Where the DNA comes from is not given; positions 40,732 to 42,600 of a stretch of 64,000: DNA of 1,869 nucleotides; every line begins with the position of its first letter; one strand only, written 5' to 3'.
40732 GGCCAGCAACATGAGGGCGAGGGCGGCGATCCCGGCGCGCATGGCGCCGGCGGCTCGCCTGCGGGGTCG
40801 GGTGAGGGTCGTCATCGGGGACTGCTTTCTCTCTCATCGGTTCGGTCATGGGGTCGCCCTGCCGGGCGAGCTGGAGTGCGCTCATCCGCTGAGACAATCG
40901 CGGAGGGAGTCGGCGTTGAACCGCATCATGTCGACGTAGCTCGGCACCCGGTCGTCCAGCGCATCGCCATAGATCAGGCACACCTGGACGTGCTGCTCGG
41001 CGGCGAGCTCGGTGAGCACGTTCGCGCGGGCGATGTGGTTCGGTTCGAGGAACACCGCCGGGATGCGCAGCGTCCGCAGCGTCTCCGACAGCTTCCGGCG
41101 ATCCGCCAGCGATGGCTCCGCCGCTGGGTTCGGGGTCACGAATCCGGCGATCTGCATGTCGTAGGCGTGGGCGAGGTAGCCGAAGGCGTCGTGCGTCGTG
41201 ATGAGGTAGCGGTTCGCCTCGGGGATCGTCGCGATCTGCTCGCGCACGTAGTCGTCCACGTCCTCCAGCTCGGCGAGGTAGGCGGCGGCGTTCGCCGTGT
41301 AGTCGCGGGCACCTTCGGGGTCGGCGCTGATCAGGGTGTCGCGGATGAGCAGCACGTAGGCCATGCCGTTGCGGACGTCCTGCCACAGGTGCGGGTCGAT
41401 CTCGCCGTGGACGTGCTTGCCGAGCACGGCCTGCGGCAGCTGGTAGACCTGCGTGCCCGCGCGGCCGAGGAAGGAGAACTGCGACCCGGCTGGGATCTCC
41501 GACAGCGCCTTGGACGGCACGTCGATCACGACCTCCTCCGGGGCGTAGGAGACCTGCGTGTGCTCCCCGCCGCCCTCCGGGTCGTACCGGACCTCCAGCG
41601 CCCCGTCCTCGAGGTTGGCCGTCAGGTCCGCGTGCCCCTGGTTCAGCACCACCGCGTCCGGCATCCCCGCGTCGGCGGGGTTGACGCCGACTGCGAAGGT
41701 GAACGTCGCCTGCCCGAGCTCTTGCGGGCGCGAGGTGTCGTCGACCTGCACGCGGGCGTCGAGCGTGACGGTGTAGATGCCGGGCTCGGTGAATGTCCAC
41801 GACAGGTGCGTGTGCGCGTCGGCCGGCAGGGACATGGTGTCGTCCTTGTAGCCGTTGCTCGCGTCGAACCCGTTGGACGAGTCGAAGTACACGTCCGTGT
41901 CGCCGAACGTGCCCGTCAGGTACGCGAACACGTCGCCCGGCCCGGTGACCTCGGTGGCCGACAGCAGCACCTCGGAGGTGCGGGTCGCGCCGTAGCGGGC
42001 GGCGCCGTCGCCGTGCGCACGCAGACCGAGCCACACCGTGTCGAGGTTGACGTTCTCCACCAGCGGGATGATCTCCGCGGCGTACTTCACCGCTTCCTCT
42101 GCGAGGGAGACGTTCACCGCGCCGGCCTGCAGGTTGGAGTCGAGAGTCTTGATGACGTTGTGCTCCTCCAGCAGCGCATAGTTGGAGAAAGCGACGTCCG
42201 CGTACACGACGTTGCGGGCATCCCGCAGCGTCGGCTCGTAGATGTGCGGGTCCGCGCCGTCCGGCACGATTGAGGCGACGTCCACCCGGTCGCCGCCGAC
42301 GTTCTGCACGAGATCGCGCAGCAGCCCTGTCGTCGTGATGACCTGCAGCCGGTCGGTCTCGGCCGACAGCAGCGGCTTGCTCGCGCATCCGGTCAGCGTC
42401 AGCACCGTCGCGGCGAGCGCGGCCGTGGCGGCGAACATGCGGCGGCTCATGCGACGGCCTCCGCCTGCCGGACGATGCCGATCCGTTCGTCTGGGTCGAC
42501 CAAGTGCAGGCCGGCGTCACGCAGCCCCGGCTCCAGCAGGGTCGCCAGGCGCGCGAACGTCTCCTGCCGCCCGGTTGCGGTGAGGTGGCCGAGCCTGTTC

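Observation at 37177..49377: Anchored-repeat metal ABC system: one His-bearing extracellular module deployed in four architectures within a single operon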

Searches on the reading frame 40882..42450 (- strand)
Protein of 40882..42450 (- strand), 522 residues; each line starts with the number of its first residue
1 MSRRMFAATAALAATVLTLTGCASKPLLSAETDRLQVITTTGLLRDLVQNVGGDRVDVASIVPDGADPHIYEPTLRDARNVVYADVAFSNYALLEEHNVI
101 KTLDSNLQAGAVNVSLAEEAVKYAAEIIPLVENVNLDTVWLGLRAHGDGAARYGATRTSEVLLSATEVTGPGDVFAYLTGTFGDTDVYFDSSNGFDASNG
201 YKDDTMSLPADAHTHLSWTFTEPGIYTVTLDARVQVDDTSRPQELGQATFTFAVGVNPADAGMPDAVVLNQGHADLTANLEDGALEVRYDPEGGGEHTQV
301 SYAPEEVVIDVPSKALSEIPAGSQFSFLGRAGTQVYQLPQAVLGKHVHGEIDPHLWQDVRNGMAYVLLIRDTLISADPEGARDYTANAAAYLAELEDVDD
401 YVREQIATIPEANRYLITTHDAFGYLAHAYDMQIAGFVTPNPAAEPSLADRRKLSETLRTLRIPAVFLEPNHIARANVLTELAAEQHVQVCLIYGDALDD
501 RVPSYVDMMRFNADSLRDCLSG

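Call 4: search_protein_families(library=ncbifam, proteins=[window:40882-42450:-], max_evalue=0.01)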
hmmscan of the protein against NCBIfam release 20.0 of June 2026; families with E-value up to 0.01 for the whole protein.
window:40882-42450:- (522 aa): 11 families
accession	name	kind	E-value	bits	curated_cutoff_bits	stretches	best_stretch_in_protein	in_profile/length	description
TIGR03772.1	anch_rpt_subst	equivalog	8.1e-223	740.4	350.45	1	36-521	1-486/486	anchored repeat ABC transporter, substrate-binding protein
NF040870.1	AztC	equivalog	7.5e-60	202.7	350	2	341-520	99-277/277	zinc ABC transporter substrate-binding protein AztC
NF053842.1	MnTportMntCDein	equivalog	1.6e-46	158.8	400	2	346-515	104-277/281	manganese ABC transporter substrate-binding protein MntC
NF053703.1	Mn_SBP_EfaA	exception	5.3e-42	144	485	2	342-520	129-309/310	Mn/Fe ABC transporter substrate-binding lipoprotein EfaA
NF040928.1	ABC_lipo_SloC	subfamily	5.2e-38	130.9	525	2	344-521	124-303/304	metal ABC transporter substrate-binding lipoprotein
NF047355.1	ABC_bind_Mn_Staph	exception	1.7e-33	116.2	500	2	348-515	134-303/309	manganese ABC transporter substrate-binding lipoprotein MntC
NF038134.1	choice_anch_M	domain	1.3e-30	106.9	55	2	132-254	74-184/184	choice-of-anchor M domain-containing protein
NF033605.1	Zn_bnd_ABC_AdcA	exception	4.2e-25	88.7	700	2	345-459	146-257/517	zinc ABC transporter substrate-binding lipoprotein AdcA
TIGR03773.1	anch_rpt_wall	hypoth_equivalog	9.7e-21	74.3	190.3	2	153-260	345-445/516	TIGR03773 family transporter-associated surface protein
NF007091.2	PRK09545.1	equivalog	6.6e-16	58.4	268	1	345-521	143-317/318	zinc ABC transporter substrate-binding protein ZnuA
TIGR03769.1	P_ac_wall_RPT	domain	8.4e-12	45.4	30.9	1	212-254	1-41/41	TIGR03769 domain-containing protein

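Call 5: search_protein_families(library=pfam, proteins=[window:40882-42450:-], max_evalue=0.01)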
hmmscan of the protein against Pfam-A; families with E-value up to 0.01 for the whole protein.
window:40882-42450:- (522 aa): 1 family
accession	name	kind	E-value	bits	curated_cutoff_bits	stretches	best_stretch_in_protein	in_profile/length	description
PF01297.22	ZnuA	-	2.9e-65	220.8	29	2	244-519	44-263/263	Zinc-uptake complex component A periplasmic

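Call 18: find_homologous_proteins(query=window:40882-42450:-, max_evalue=0.00001)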
Query window:40882-42450:- (522 aa): 3457 proteins with E <= 0.00001 among 8000 candidates; the best 120 are listed.
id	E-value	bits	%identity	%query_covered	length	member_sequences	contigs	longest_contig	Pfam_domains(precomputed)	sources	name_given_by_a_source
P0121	0.0e+0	1163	100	100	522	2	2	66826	PF01297.23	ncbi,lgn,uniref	ncbi:MAG: anchored repeat ABC transporter, substrate-binding protein [Microbacterium sp.]|uniref:anc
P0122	0.0e+0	1077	93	96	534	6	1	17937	PF01297.23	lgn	-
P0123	0.0e+0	1064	90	100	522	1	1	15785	PF01297.23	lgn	-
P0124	0.0e+0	1057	91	96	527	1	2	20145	PF01297.23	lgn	-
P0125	0.0e+0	1056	90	100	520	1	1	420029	PF01297.23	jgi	jgi:anchored repeat ABC transporter substrate-binding protein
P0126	1.6e-291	985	83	100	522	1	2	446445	PF01297.23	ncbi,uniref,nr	ncbi:anchored repeat ABC transporter, substrate-binding protein [Microbacterium marinilacus]|uniref:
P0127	9.7e-288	973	81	100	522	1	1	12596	PF01297.23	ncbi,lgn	-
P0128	1.1e-286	970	82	100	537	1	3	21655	PF01297.23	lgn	-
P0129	1.5e-286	969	82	100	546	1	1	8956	PF01297.23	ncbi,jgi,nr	ncbi:MAG: anchored repeat ABC transporter, substrate-binding protein [Bifidobacteriaceae bacterium]|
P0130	8.6e-283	957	82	99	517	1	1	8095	PF01297.23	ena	-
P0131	1.1e-282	956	81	100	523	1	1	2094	PF01297.23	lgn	-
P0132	4.3e-282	954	82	96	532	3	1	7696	PF01297.23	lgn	-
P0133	7.2e-281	950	82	96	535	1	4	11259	PF01297.23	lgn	-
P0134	2.9e-277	938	81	96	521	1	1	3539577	PF01297.23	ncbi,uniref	ncbi:MAG: anchored repeat ABC transporter, substrate-binding protein [Propioniciclava sp.]|uniref:an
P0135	5.4e-275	931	80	98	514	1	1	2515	PF01297.23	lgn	-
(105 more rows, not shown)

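Call 22: search_solved_structures(query=window:40882-42450:-, max_evalue=1e-10, show_alignments=2)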
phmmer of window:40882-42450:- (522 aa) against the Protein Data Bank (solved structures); distinct sequences matched with E-value up to 1e-10: 46.
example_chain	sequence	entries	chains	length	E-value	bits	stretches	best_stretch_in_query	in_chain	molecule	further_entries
5hx7_A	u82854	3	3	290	3.2e-32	115.3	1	342-520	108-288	Manganese-binding lipoprotein MntA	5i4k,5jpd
4utp_A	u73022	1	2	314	6.2e-29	104.5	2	344-520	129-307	MANGANESE ABC TRANSPORTER SUBSTRATE-BINDING LIPOPROTEIN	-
5kzj_A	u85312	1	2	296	9e-29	103.9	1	349-520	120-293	Periplasmic solute binding protein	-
3hh8_A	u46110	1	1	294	1.6e-28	103.1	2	345-519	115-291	Metal ABC transporter substrate-binding lipoprotein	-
4uto_A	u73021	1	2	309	2.1e-28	102.7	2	344-520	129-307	MANGANESE ABC TRANSPORTER SUBSTRATE-BINDING LIPOPROTEIN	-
1psz_A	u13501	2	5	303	1.1e-27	100.3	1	344-520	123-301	PROTEIN (SURFACE ANTIGEN PSAA) | MANGANESE ABC TRANSPORTER SUBSTRATE-BINDING LIPOPROTEIN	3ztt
1toa_A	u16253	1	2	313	1.6e-27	99.8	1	348-516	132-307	PROTEIN (PERIPLASMIC BINDING PROTEIN TROA)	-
6xpn_B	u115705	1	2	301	1.9e-27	99.6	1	349-520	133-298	Periplasmic solute binding protein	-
5w56_A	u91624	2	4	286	2.3e-27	99.3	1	349-520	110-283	Periplasmic solute binding protein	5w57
1k0f_A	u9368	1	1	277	2.4e-27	99.2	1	349-516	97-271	Periplasmic zinc-binding protein troA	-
8yj8_A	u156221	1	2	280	8e-27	97.5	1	345-519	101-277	Iron ABC transporter substrate-binding lipoprotein MtsA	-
3zk7_A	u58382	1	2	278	1.4e-26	96.7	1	344-520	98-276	MANGANESE ABC TRANSPORTER SUBSTRATE-BINDING LIPOPROTEIN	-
3zk8_A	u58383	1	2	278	1.4e-26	96.7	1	344-520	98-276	MANGANESE ABC TRANSPORTER SUBSTRATE-BINDING LIPOPROTEIN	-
8yj5_A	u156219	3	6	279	1.6e-26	96.5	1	345-519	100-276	Iron ABC transporter substrate-binding lipoprotein MtsA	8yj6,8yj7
3zk9_A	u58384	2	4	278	5e-26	94.9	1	344-520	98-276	MANGANESE ABC TRANSPORTER SUBSTRATE-BINDING LIPOPROTEIN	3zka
2ov1_A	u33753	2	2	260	7.9e-12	48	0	351-477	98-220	Periplasmic binding protein component of an ABC type zinc uptake transporter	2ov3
1pq4_A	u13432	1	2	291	1.2e-11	47.4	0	351-476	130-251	periplasmic binding protein component of an ABC type zinc uptake transporter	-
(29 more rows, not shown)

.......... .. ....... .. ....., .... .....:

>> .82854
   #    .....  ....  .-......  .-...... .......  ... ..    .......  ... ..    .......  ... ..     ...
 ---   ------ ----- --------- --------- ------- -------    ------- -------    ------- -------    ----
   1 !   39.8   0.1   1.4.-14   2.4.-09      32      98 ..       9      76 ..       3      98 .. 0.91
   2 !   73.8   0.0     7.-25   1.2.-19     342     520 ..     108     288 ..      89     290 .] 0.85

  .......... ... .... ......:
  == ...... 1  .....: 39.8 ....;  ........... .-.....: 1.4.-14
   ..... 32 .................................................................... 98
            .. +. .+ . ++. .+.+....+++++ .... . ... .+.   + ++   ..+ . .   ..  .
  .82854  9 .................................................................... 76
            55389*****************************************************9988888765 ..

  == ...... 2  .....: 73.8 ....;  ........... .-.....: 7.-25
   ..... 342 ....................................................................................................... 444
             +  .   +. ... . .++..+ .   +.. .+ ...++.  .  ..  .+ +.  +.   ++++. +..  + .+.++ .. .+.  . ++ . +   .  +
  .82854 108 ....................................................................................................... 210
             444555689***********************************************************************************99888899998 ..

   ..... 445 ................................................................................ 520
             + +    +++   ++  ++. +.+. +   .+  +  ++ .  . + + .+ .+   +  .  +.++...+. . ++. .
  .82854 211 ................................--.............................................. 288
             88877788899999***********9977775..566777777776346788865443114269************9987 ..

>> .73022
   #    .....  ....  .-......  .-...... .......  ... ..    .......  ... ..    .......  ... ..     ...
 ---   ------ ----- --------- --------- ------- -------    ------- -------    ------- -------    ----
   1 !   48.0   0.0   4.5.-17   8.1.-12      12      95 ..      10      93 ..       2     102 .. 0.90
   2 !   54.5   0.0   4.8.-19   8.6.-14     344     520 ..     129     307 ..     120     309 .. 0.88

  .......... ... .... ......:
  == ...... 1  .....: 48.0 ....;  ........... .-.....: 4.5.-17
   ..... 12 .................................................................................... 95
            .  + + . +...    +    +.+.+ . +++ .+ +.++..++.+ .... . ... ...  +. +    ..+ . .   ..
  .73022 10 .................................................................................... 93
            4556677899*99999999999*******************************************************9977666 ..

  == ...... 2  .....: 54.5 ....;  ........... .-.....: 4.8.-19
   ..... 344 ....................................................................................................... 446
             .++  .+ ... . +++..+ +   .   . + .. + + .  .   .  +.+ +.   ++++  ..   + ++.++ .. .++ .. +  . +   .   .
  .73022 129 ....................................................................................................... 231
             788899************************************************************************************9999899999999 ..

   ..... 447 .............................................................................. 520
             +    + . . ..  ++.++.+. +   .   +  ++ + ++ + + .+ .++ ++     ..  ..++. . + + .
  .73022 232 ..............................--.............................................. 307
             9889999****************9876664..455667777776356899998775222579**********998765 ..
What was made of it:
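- Closest known: ZnuA His-rich loop, the AdcA ZinT fusion, and AztC with the AztD chaperone. Same: Here the element sits at the same inter-ligand position as the ZnuA His-rich loop (call 22).
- The offset between Synechocystis ZnuA (1pq4) and its loop-deleted form (2ov1) places the His-rich loop there (call 22). The top PDB sequence hits are Mn SBPs (MntA, PsaA; call 22).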

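Call 27: find_related_loci(query=A2, collection=genome_contigs, flank=10000)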
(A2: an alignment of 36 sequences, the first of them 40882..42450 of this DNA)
Query A2 (522 aa) in genome_contigs; peptide patterns used: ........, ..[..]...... (x = any residue, [..] = any of these).
599 stretches matched a pattern (row limit reached: there are more); 538 encode a relative of the query (tblastn E <= 1e-3); the best 80 are kept; 80 distinct loci.
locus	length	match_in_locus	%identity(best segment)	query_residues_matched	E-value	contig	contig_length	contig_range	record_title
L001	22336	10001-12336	97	1-522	0e+0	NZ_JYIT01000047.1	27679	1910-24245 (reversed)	Microbacterium azadirachtae strain DSM 23848 RL72_contig000047, whole genome shotgun sequence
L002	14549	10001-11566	93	1-522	0e+0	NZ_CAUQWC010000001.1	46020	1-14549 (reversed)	MAG: uncultured Microbacterium sp. isolate ERR9968899_bin.6_MetaWRAP_v1.3_MAG ERZ21615693.124, whole genome shotgun sequ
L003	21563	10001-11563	83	1-521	0e+0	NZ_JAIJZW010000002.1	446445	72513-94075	Microbacterium marinilacus strain YM11-607 Scaffold2, whole genome shotgun sequence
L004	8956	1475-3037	82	2-522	0e+0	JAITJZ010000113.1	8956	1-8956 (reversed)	MAG: Bifidobacteriaceae bacterium isolate Pcl387_bin33 k119_2482228, whole genome shotgun sequence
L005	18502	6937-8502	91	1-522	0e+0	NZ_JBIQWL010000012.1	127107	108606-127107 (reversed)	Microbacterium sp. B2969 Scaffold12, whole genome shotgun sequence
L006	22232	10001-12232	78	2-522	0e+0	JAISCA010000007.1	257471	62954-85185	MAG: Propionibacteriaceae bacterium isolate Gx481_bin45 k119_1141472, whole genome shotgun sequence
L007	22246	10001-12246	79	1-522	0e+0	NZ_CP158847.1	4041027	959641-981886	Microbacterium hydrocarbonoxydans strain MIC1 chromosome, complete genome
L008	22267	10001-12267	81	20-522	0e+0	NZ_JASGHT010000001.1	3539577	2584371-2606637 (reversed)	MAG: Propioniciclava sp. isolate 5N021 JMF-2111-06-0005.ont.bin.21_0, whole genome shotgun sequence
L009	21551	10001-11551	77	4-521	0e+0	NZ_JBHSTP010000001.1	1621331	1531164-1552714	Luethyella okanaganae strain CCUG 43304 GCM70027009_14, whole genome shotgun sequence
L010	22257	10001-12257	78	22-520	0e+0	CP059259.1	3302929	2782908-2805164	MAG: Nocardioidaceae bacterium isolate SSC3 chromosome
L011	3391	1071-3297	76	1-521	0e+0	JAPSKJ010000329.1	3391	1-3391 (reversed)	MAG: Nocardioides sp. isolate RH52_bin.019 NODE_22630_length_3391_cov_22.958640, whole genome shotgun sequence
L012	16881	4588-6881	75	3-522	0e+0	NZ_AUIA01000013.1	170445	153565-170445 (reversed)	Propionicicella superfundia DSM 22317 G555DRAFT_scaffold00006.6_C, whole genome shotgun sequence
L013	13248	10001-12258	75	4-521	0e+0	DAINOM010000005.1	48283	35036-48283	MAG TPA_asm: Propionicimonas sp. isolate CTOTU7639 NODE_1419_length_48283_cov_11.181181, whole genome shotgun sequence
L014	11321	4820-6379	73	2-522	0e+0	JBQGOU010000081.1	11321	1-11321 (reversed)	MAG: Cellulomonadaceae bacterium isolate AOP1_E1_surf _bin _38 AOP1_E1_surf.bin.38_81, whole genome shotgun sequence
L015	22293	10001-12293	74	3-521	0e+0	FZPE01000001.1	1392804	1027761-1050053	Micrococcales bacterium KH10 genome assembly, contig: Ga0059120_11, whole genome shotgun sequence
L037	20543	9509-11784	68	6-522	0e+0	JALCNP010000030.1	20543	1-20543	MAG: Bifidobacterium sp. isolate UW_MP_BIF8_1 Ga0455786_00543, whole genome shotgun sequence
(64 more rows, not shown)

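Call 35: predict_structure(alignment_id=A2)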
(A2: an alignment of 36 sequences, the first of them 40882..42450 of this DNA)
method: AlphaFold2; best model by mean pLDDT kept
length: 522 residues; sequences in the alignment: 36
mean_pLDDT: 71.2   pTM: 0.54
mean pLDDT of the five models: 71.2, 69.7, 69.2, 64.9, 61.4
residues with pLDDT >= 90: 111; 70-90: 184; 50-70: 140; < 50: 87
segments of 3 or more residues with pLDDT < 50: 21-25, 74-100, 114-137, 179-185, 341-351, 439-445
pLDDT, mean of each block of 10 residues (from residue 1): 66 66 49 69 84 83 68 47 38 46 53 46 33 45 79 76 86 72 52 60 64 70 93 84 92 93 92 85 91 71 95 66 61 69 32 67 75 78 94 96 95 75 71 62 50 64 78 68 82 84 93 93 77
secondary structure, 60 per line:
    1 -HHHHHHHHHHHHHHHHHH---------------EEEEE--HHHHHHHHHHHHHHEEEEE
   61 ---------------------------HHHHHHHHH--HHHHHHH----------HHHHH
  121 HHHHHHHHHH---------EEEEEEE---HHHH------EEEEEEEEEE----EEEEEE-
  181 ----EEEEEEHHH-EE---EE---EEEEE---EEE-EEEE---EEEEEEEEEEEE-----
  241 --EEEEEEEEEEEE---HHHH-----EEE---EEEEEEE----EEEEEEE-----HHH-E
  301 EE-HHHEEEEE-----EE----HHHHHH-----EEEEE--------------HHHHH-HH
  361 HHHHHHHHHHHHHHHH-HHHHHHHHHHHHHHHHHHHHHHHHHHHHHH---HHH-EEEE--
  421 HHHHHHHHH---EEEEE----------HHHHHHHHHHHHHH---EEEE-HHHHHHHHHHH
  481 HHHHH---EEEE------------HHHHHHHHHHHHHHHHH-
elements in order: H2-19 E35-39 H42-55 E56-60 H88-96 H99-105 H116-130 E140-146 H150-153 E160-169 E174-179 E185-190 E205-209 E213-215 E217-220 E224-235 E243-254 H258-261 E267-269 E273-279 E284-290 E300-302 E307-311 H323-328 E334-338 H353-357 H359-376 H378-407 E415-418 H421-429 E433-437 H448-461 E465-468 H470-485 E489-492 H505-521

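Call 41: search_protein_families(library=ncbifam, proteins=[L037:4360-5067:+], max_evalue=10)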
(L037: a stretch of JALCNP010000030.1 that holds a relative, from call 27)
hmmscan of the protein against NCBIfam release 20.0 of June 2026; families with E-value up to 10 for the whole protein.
L037:4360-5067:+ (236 aa): 6 families
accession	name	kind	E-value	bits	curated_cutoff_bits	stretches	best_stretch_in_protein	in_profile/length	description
NF038134.1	choice_anch_M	domain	1.4e-15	57.9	55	1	61-234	2-184/184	choice-of-anchor M domain-containing protein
TIGR03773.1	anch_rpt_wall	hypoth_equivalog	2.1e-09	36.8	190.3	1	32-235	233-438/516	TIGR03773 family transporter-associated surface protein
TIGR03769.1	P_ac_wall_RPT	domain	1.7e-07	31.7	30.9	1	198-234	2-41/41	TIGR03769 domain-containing protein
TIGR03772.1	anch_rpt_subst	equivalog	0.0003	19.6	350.45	2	173-233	148-217/486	anchored repeat ABC transporter, substrate-binding protein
NF052375.1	antisigma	equivalog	0.044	13.8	100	1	13-53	65-105/217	anti-sigma factor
NF004495.0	PRK05841.1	equivalog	0.092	11.2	857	1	140-230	59-142/603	flagellar hook protein FlgE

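Call 73: fold_search(model_id=the predicted structure, library=pdb)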
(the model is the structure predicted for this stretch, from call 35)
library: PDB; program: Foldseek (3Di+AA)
matches with E <= 10: 917; with E <= 0.001: 97
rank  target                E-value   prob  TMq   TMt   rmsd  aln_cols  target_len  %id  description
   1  3hh8                  8.8e-15  1.00  0.38  0.69  13.3       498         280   15  Crystal Structure and metal binding properties of the lipoprotein MtsA (released 2009-06-09)
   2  5i4k                  1.4e-14  1.00  0.39  0.70  10.8       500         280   16  Metal ABC transporter from Listeria monocytogenes with manganese (released 2016-02-24)
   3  5kzj_B                6.4e-14  1.00  0.38  0.70  12.2       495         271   19  Loop Deletion mutant of Paracoccus denitrificans AztC (released 2017-07-05)
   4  7me1_B                1.0e-13  1.00  0.37  0.68  12.6       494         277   15  YfeA oligomer crystal 1, form 1 (released 2021-08-25)
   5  5hx7                  1.2e-13  1.00  0.39  0.70  10.7       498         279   16  Metal ABC transporter from Listeria monocytogenes (released 2016-02-17)
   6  7me2_A                1.6e-13  1.00  0.38  0.68  12.5       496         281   15  YfeA oligomer crystal 2, form 2 (released 2021-08-25)
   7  8yj8_A                2.3e-13  1.00  0.39  0.69  12.8       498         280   15  Characerization of a novel format scFvXVHH single-chain Biparatopic antibody against a metal binding protein, MtsA (released 2024-06-19)
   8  5uxs                  2.5e-13  1.00  0.38  0.71  11.5       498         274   15  X ray structure of the periplasmic ligand binding protein YfeA from Yersinia pestis (released 2017-07-12)
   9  8svc                  3.0e-13  1.00  0.37  0.69  12.1       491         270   17  Crystal Structure of SBP from Klebsiella pneumoniae (released 2024-01-24)
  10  7me2_B                3.3e-13  1.00  0.37  0.69  13.0       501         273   15  YfeA oligomer crystal 2, form 2 (released 2021-08-25)
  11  5uxu                  3.7e-13  1.00  0.38  0.70  12.6       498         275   15  YfeA from Yersinia pestis treated with EDTA during purification and crystallization (released 2017-07-12)
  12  5uyg                  4.2e-13  1.00  0.39  0.71  12.0       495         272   16  YfeA with metal bound to site 2 - Zn wavelength (released 2017-07-12)
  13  8yj7_A                4.2e-13  1.00  0.38  0.69  12.7       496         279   16  Characerization of a novel format scFvXVHH single-chain Biparatopic antibody against a metal binding protein, MtsA (released 2024-06-19)
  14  7me1_A                5.3e-13  1.00  0.37  0.69  12.5       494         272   15  YfeA oligomer crystal 1, form 1 (released 2021-08-25)
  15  5w57_A                6.3e-13  1.00  0.39  0.69  12.5       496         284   20  Structure of Holo AztC (released 2017-09-20)
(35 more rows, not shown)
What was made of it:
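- On Cluster A-I zinc SBP (ZnuA/AztC/TroA): Foldseek E about 1e-14 to MtsA, AztC and YfeA (call 73).
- The best non-family models and the most similar solved structures in local alignment are AztC (32-34% identity) and TroA (30%) (calls 4, 73).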
